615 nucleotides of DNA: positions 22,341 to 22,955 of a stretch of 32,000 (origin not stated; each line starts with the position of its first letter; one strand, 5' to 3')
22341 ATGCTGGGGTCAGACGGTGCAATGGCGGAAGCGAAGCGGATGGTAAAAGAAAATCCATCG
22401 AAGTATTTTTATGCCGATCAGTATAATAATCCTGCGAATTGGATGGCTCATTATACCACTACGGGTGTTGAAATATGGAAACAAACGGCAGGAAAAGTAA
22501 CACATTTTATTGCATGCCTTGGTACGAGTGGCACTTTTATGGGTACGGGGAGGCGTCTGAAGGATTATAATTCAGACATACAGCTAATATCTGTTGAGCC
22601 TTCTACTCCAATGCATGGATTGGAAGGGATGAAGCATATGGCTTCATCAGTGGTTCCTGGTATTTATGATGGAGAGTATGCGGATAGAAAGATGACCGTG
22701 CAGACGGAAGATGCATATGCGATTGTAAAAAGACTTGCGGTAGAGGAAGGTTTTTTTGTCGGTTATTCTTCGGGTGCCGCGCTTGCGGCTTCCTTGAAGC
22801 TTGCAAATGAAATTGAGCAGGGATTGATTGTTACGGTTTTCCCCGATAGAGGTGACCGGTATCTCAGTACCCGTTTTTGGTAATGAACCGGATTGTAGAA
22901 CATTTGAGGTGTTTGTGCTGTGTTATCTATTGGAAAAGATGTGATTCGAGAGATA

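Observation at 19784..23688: Compact sulfur-relay cysteine cluster: SirC, Dsr-like reductase, DsrE-like, CysM, JAMM and TusA-like, with no ThiS/MoaD-type carrier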

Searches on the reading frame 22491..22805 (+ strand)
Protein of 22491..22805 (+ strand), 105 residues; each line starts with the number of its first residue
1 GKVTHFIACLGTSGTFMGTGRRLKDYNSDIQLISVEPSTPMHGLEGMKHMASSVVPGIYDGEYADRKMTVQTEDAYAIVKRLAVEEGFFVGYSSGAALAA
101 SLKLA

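Call 53: search_solved_structures(query=window:22491-22805:+, max_evalue=0.001, show_alignments=5)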
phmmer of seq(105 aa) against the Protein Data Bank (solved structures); distinct sequences matched with E-value up to 0.001: 105 (the best 60 are shown).
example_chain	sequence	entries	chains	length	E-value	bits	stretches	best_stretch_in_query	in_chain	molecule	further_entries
3dwg_A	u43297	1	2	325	1.1e-16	64.4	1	2-102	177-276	Cysteine synthase B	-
3dki_A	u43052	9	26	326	1.1e-16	64.4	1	2-102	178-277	Cysteine synthase B | O-phosphoserine sulfhydrylase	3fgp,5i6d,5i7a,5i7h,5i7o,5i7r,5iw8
3dwi_A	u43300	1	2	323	2.2e-16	63.4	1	2-102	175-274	Cysteine synthase B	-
2jc3_A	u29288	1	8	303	5.5e-16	62.2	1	1-105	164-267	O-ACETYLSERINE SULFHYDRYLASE B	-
2v03_A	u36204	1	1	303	7.5e-16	61.7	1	1-105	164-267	Cysteine synthase B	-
2bhs_A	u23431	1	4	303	7.6e-16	61.7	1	1-105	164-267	CYSTEINE SYNTHASE B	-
2bht_A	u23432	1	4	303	4e-15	59.4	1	1-105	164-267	CYSTEINE SYNTHASE B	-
3fca_A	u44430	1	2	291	1.1e-14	58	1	3-105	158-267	Cysteine synthase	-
1o58_A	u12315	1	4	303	1.2e-14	57.9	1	3-105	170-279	O-acetylserine sulfhydrylase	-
9rj1_A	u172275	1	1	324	1.3e-14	57.8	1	2-104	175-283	Cysteine synthase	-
4aec_A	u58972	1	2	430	3.4e-14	56.4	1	1-105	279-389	CYSTEINE SYNTHASE, MITOCHONDRIAL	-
2isq_A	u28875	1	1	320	5.5e-14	55.8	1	1-105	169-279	Cysteine synthase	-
1z7y_A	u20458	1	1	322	5.5e-14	55.8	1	1-105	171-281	Cysteine synthase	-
1z7w_A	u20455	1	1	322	5.5e-14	55.8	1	1-105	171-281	Cysteine synthase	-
7n2t_A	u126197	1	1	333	1.5e-13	54.4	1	1-105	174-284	Cysteine synthase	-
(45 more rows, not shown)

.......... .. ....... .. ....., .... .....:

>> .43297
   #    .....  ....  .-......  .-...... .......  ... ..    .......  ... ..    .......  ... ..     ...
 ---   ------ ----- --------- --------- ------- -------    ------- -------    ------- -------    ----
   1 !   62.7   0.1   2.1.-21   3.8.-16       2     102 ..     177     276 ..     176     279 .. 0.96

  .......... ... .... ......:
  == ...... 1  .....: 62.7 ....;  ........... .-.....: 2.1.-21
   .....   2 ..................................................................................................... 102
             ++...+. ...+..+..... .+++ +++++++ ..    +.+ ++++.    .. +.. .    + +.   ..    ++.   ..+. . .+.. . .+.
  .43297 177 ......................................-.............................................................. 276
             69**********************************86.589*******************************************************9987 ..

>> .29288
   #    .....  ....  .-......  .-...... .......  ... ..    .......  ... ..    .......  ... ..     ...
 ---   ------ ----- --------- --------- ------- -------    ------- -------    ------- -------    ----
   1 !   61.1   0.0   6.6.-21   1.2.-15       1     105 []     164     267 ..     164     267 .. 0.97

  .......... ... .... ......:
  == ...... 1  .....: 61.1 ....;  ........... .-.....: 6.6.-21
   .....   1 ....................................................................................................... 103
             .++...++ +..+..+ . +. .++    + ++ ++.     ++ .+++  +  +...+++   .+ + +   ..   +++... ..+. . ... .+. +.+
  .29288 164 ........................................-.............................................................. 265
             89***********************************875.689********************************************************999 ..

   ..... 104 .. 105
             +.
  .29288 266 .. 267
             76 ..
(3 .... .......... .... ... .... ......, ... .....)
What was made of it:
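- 21936..22883 (+): CysM of the carrier-linked (CysO-type) clade. The C-terminal half best matches M. tuberculosis CysM 3dwg (call 53).
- Closest known: Mycobacterium tuberculosis Mec-CysO-CysM protein-thiocarboxylate cysteine pathway. Same: The CysM C-terminal half best matches M. tuberculosis CysM (call 53).
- Closest known: Mycobacterium tuberculosis Mec-CysO-CysM protein-thiocarboxylate cysteine pathway. Different: The position of M. tuberculosis Arg220 is Lys233 here (call 53), so the serine-ester substrate is unknown.
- In the C-terminal half the best solved match is M. tuberculosis CysM from the CysM-CysO complex (call 53).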
